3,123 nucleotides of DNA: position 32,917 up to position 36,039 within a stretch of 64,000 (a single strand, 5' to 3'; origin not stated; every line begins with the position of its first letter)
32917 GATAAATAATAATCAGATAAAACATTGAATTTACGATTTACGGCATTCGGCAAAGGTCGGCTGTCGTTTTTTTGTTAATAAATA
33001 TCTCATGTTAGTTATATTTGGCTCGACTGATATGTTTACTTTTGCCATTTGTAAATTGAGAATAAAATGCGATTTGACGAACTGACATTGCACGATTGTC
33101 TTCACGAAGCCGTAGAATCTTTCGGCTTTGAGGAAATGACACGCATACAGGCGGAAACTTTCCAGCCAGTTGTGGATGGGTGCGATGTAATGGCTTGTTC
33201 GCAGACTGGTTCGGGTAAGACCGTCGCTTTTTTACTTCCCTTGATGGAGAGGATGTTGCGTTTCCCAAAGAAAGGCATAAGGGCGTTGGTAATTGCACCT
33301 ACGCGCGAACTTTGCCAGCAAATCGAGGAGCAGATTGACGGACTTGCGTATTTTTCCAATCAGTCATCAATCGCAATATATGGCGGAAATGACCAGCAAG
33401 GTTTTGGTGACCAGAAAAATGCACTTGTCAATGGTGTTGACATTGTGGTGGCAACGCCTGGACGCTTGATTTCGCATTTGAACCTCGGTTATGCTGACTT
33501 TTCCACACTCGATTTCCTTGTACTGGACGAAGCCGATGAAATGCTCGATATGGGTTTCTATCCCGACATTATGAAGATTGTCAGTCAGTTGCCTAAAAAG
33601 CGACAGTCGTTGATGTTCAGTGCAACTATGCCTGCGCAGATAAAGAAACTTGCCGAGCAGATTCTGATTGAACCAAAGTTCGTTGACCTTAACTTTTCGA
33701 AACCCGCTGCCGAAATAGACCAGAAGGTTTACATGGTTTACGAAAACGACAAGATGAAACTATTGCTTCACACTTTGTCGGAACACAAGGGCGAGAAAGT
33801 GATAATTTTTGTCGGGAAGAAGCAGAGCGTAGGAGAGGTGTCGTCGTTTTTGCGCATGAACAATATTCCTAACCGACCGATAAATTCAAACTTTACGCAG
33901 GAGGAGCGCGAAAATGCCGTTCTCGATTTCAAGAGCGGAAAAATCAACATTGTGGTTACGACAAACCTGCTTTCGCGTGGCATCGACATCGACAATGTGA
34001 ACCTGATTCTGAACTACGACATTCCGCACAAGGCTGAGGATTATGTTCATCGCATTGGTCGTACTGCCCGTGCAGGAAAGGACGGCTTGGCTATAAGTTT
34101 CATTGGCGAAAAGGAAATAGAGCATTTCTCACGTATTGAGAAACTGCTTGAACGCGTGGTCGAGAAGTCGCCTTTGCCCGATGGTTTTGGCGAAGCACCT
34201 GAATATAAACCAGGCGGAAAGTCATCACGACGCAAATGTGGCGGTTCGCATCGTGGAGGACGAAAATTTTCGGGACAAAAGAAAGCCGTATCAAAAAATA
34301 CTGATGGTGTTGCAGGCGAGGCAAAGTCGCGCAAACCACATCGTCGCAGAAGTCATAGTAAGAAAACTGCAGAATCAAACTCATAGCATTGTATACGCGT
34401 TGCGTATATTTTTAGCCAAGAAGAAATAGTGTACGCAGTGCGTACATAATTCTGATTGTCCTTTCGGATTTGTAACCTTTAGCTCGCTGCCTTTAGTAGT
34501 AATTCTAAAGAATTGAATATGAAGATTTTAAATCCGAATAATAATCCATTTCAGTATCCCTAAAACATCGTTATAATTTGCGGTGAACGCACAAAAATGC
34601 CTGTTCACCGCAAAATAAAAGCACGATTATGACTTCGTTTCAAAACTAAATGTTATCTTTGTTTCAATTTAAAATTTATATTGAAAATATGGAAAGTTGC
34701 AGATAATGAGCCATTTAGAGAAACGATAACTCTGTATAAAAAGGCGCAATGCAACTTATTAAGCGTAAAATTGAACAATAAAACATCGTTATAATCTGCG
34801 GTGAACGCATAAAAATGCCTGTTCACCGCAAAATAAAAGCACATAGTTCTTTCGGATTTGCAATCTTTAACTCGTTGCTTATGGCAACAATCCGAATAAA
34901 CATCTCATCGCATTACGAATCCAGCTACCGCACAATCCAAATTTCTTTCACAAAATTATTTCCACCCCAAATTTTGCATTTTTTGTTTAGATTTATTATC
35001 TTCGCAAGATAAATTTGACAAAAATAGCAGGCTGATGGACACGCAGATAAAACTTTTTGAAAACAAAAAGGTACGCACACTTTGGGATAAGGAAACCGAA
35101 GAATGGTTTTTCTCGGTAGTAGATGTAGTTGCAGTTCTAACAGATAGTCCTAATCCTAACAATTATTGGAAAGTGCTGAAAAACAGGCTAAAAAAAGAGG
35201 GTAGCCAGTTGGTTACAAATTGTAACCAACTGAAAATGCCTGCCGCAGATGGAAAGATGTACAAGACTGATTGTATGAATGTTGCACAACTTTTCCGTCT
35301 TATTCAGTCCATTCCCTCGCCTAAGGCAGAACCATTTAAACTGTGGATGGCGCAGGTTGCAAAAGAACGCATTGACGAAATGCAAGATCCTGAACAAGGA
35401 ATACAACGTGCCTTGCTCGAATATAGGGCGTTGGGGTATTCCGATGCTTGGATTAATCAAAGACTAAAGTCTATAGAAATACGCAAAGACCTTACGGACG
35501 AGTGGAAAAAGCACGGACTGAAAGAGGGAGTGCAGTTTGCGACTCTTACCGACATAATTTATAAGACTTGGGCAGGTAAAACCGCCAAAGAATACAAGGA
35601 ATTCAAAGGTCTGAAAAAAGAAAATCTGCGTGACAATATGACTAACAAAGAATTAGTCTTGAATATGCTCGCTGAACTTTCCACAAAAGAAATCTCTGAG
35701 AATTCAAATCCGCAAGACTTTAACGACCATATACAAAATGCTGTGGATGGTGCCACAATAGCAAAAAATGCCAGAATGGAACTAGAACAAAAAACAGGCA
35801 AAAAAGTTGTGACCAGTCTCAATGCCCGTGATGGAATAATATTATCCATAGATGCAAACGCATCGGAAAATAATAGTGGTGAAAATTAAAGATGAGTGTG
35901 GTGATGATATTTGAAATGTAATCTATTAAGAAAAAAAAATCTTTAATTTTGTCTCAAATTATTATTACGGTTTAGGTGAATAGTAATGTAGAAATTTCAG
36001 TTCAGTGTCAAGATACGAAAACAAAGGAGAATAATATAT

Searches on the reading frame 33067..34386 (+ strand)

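Call 16: search_protein_families(library=pfam, proteins=[window:33067-34386:+])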
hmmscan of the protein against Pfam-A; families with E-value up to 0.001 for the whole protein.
window:33067-34386:+ (439 aa): 3 families
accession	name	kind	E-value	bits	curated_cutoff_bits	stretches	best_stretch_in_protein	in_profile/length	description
PF00270.35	DEAD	-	3.9e-47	160.5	26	1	25-194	1-166/167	DEAD/DEAH box helicase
PF00271.37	Helicase_C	-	2.2e-29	102.3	23.5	1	229-337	2-110/110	Helicase conserved C-terminal domain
PF04851.21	ResIII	-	2.9e-09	37.5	22.5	1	42-188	27-162/164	Type III restriction enzyme, res subunit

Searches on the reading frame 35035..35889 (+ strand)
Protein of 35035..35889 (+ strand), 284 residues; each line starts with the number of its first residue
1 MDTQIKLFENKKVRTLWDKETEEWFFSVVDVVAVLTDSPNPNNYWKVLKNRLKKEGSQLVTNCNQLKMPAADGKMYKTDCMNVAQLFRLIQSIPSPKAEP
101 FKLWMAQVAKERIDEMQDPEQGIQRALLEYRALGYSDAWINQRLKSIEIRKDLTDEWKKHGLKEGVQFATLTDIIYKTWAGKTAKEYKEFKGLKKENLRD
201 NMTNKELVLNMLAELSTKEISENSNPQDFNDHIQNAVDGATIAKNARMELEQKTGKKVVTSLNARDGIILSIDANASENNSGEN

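Call 17: search_protein_families(library=pfam, proteins=[window:35035-35889:+])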
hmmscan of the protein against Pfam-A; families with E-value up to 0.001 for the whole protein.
window:35035-35889:+ (284 aa): 1 family
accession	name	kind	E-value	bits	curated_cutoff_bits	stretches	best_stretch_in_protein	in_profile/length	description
PF02498.22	Bro-N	-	7.1e-13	49.4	25.6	1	12-108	1-93/96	BRO family, N-terminal domain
